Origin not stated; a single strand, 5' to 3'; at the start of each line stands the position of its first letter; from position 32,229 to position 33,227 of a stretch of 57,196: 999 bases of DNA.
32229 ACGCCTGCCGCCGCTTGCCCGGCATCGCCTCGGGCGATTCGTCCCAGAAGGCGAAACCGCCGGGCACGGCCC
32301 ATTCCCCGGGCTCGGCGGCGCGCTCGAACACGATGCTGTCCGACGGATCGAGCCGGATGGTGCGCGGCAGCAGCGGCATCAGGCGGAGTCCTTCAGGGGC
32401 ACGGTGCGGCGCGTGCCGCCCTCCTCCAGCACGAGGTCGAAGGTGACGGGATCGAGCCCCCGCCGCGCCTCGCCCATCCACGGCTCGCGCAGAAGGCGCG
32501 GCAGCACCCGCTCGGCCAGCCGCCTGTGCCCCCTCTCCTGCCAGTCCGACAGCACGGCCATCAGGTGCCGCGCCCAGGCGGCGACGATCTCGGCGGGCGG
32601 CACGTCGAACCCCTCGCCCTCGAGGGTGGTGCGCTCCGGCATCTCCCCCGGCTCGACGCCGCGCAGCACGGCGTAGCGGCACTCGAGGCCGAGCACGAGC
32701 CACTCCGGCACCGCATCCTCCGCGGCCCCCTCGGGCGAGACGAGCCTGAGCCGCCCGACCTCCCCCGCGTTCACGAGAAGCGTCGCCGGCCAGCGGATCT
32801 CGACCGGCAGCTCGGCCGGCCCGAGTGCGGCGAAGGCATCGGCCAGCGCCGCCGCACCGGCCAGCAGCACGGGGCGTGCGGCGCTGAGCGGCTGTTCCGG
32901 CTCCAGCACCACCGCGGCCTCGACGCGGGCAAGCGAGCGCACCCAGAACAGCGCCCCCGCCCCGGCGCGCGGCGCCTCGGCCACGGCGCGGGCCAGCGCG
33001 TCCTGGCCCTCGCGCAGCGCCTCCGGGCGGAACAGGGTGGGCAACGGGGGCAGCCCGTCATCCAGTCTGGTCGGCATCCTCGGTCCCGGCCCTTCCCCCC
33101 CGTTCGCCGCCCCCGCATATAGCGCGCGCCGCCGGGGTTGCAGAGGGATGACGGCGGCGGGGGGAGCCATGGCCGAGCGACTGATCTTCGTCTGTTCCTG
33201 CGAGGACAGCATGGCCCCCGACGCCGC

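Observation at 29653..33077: Five translationally coupled genes of unknown function head the periplasmic formate dehydrogenase operon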

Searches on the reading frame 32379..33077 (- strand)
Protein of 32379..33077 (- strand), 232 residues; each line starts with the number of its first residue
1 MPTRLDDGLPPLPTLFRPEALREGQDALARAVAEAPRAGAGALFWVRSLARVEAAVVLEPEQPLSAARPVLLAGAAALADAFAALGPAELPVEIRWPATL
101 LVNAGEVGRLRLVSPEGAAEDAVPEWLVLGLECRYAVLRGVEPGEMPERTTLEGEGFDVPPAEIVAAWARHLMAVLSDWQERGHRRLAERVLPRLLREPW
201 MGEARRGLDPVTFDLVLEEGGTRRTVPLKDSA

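Call 5: search_protein_families(library=pfam, proteins=[window:32379-33077:-], max_evalue=0.01)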
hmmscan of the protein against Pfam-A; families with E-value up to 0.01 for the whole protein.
window:32379-33077:- (232 aa): 1 family
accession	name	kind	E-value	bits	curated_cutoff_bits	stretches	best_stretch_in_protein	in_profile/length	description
PF16917.10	BPL_LplA_LipB_2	-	6.7e-46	156.6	27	1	12-189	1-179/183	Biotin/lipoate A/B protein ligase family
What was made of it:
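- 32379..33077 (-): Gene 1: BirA-like biotin/lipoate-ligase-fold protein (PF16917) with an SH3-like C-terminal domain; it lacks the catalytic motifs. Pfam E 7e-46 (call 5).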

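Call 6: search_protein_families(library=ncbifam, proteins=[window:32379-33077:-], max_evalue=0.01)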
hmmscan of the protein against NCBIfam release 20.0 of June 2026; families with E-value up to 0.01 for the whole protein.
window:32379-33077:- (232 aa): 0 families

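Call 11: search_solved_structures(query=window:32379-33077:-, max_evalue=1, show_alignments=2)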
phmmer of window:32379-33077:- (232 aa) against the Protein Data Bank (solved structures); distinct sequences matched with E-value up to 1: 2.
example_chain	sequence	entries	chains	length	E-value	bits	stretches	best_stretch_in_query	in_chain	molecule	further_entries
3bfm_A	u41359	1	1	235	2.9e-18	69.4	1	12-182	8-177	Biotin protein ligase-like protein of unknown function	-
9lj7_A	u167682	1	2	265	0.35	13.5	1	17-100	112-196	Leaf-branch compost cutinase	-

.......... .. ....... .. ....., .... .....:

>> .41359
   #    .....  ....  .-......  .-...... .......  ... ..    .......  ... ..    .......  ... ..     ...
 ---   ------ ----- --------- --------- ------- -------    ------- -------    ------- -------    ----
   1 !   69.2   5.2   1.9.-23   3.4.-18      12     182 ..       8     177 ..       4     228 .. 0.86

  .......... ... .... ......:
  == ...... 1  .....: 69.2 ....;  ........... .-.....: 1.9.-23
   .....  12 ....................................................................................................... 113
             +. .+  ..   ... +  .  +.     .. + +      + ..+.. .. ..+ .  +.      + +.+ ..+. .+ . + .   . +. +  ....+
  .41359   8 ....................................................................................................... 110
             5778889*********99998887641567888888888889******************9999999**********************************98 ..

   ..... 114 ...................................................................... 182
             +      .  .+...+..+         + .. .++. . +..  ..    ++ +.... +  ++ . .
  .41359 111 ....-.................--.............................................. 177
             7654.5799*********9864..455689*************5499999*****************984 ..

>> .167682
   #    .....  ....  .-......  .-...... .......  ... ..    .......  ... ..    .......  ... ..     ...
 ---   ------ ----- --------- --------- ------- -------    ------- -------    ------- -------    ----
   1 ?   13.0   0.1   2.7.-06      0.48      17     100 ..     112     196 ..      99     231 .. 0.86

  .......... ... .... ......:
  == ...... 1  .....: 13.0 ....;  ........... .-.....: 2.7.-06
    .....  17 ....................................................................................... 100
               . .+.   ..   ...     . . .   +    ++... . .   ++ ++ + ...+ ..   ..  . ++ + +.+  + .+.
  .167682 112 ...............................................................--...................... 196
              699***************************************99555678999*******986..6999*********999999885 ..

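Call 62: search_solved_structures(query=A4, max_evalue=10, show_alignments=5)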
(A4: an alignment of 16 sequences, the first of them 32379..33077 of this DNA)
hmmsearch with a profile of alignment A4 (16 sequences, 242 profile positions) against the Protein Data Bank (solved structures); distinct sequences matched with E-value up to 10: 13.
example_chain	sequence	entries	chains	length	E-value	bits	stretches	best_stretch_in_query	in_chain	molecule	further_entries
3bfm_A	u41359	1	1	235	5.2e-44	153.7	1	6-228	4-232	Biotin protein ligase-like protein of unknown function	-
4wf2_A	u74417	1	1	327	1.6e-05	27.7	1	89-217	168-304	Bifunctional ligase/repressor BirA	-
1bia_A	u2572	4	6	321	1.7e-05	27.6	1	89-217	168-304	BirA BIFUNCTIONAL PROTEIN | BIR A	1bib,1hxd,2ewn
8f8u_A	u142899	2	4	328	0.027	17.1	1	88-218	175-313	Bifunctional ligase/repressor BirA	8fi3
9j8e_A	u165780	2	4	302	0.079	15.6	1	88-212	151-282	Bifunctional ligase/repressor BirA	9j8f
3rir_A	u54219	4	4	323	0.11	15.1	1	52-221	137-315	Biotin-[acetyl-CoA-carboxylase] ligase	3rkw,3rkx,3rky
6apw_A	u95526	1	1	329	0.11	15.1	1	52-221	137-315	Bifunctional ligase/repressor BirA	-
4ha8_A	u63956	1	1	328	0.12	15.1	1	52-221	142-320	Biotin-[acetyl-CoA-carboxylase] ligase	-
4dq2_A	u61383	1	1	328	0.2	14.3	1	52-221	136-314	Biotin-[acetyl-CoA-carboxylase] ligase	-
3v7c_A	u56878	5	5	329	0.2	14.2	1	52-221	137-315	Biotin ligase | Bifunctional ligase/repressor BirA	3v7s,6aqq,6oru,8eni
6ndl_A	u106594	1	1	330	0.21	14.2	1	52-221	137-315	Biotin Protein Ligase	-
3v7r_A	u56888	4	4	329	0.21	14.2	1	52-221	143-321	Biotin ligase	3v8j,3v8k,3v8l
8kc1_A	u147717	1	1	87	0.52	12.9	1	195-238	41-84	De novo design protein -NX5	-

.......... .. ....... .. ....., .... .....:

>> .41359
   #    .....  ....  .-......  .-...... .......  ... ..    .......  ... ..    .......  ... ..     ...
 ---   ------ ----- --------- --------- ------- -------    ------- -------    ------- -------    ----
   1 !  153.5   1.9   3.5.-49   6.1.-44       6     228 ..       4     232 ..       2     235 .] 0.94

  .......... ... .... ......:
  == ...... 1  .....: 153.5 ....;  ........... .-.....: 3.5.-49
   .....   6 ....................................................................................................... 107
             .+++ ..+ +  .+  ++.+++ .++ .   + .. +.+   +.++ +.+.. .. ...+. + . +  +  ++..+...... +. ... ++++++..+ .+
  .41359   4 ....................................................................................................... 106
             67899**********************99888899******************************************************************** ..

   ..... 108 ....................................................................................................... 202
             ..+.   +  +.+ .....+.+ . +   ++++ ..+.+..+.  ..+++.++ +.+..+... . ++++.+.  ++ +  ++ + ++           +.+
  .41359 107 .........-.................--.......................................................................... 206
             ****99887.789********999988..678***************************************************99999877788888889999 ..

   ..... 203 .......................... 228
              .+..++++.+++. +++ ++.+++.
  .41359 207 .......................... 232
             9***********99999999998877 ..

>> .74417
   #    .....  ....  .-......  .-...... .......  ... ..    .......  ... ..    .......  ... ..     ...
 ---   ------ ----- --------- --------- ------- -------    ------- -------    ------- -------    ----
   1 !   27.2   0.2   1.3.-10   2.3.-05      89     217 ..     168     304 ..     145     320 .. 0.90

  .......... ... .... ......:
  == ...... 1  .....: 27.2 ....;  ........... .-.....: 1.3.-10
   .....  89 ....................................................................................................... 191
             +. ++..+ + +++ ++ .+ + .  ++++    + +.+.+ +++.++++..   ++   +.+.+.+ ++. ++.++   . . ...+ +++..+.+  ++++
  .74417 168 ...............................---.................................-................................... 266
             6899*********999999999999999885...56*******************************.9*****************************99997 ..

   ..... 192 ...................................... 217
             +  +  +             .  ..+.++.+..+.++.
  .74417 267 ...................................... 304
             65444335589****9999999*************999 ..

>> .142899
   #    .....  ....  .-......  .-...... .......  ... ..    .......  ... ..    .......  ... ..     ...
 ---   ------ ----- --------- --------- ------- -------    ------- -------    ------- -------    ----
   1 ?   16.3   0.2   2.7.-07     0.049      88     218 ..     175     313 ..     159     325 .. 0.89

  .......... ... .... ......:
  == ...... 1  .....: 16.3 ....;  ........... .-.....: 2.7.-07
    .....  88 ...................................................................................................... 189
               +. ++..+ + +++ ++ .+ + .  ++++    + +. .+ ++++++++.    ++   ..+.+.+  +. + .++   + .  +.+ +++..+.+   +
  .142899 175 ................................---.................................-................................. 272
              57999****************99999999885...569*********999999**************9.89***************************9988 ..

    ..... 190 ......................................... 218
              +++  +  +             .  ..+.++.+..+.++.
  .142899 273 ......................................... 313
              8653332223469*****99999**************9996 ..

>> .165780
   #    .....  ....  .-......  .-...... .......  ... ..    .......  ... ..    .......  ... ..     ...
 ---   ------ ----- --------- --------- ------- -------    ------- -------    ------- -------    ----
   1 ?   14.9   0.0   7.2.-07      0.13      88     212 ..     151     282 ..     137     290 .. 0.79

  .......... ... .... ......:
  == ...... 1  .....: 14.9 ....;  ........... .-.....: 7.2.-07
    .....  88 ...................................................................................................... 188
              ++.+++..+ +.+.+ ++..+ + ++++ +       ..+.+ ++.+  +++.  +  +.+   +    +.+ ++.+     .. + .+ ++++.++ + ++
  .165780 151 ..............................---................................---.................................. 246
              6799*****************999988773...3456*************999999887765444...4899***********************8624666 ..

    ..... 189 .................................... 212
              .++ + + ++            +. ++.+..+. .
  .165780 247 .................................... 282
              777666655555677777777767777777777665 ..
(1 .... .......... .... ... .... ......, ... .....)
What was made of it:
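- On Active biotin/lipoate protein ligases (BirA, LplA, LipB): The profile hits 3BFM and BirA (call 62).
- Closest known: BirA / biotin protein ligase, and PDB 3BFM. Same: The family profile matches 3BFM at E 5e-44 and BirA residues 168-304 at E 1.7e-5 (call 62).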

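Call 76: search_dna_similar(query=window:32379-33077:-, collection=plasmids, mode=protein, max_rows=60, max_evalue=0.001)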
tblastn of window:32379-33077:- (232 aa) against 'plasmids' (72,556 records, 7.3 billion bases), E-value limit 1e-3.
Records with a match: 76; places in all: 76; records where one place covers at least 80% of the query: 3.
Best place of each record, by identity: <60% 76.
By first word of the organism name: Pseudosulfitobacter 47; Sulfitobacter 12; Sinorhizobium 5; Bradyrhizobium 3; Sagittula 3; Alloyangia 2; Methylobacterium 1; Tateyamaria 1; Microvirga 1; Salipiger 1.
By predicted mobility (MOB-suite, as given by PLSDB): non-mobilizable 73; conjugative 2; mobilizable 1.
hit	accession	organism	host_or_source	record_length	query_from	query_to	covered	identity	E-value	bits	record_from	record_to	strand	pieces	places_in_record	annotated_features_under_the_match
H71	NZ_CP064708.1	Bradyrhizobium sp. 131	Acmispon strigosus,cell culture,root ...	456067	9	198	82%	41.4%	4e-10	66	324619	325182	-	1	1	biotin/lipoate--protein ligase family protein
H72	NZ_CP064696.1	Bradyrhizobium sp. 184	Acmispon strigosus,cell culture,root ...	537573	9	198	82%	41.4%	4e-10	66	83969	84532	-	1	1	biotin/lipoate--protein ligase family protein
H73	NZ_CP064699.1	Bradyrhizobium sp. 183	Acmispon strigosus,cell culture,root ...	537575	9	198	82%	41.4%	4e-10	66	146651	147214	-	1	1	biotin/lipoate--protein ligase family protein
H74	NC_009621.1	Sinorhizobium medicae WSM419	-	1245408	45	195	65%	40.8%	4e-13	75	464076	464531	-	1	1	record has no annotation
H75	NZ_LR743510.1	Methylobacterium bullatum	-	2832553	45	195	65%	40.5%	2e-11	70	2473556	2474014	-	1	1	none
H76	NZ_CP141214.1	Sinorhizobium meliloti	alfalfa,Isolate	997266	45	195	65%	40.1%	3e-13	76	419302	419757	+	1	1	biotin/lipoate--protein ligase family protein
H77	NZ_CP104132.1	Sinorhizobium sp. K101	Phaseolus vulgaris,cell ...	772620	45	195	65%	40.1%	6e-13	75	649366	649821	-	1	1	biotin/lipoate--protein ligase family protein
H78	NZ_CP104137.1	Sinorhizobium sp. C101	Phaseolus vulgaris,cell ...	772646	45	195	65%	40.1%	6e-13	75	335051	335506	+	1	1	biotin/lipoate--protein ligase family protein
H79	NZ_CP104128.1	Sinorhizobium sp. M103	Phaseolus vulgaris,cell ...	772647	45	195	65%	40.1%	6e-13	75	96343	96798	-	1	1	biotin/lipoate--protein ligase family protein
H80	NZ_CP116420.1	Sulfitobacter faviae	Hexacorallia,culture,Cold water coral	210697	52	228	76%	31.6%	5e-7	57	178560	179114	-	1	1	biotin/lipoate--protein ligase family protein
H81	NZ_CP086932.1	Pseudosulfitobacter pseudonitzschiae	Skeletonema costatum,The surface ...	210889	52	229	77%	31.0%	3e-6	55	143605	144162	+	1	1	biotin/lipoate--protein ligase family protein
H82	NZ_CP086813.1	Pseudosulfitobacter pseudonitzschiae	Trieres chinensis,The surface seawater ...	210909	52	229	77%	31.0%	3e-6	55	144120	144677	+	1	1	biotin/lipoate--protein ligase family protein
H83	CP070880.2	Pseudosulfitobacter pseudonitzschiae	Skeletonema costatum,The surface ...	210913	52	229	77%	31.0%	3e-6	55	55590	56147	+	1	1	DUF4444 domain-containing protein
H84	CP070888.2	Pseudosulfitobacter pseudonitzschiae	Skeletonema costatum,The surface ...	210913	52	229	77%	31.0%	3e-6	55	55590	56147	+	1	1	DUF4444 domain-containing protein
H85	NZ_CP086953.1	Pseudosulfitobacter pseudonitzschiae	Skeletonema costatum,The surface ...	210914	52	229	77%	31.0%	3e-6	55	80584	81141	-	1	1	biotin/lipoate--protein ligase family protein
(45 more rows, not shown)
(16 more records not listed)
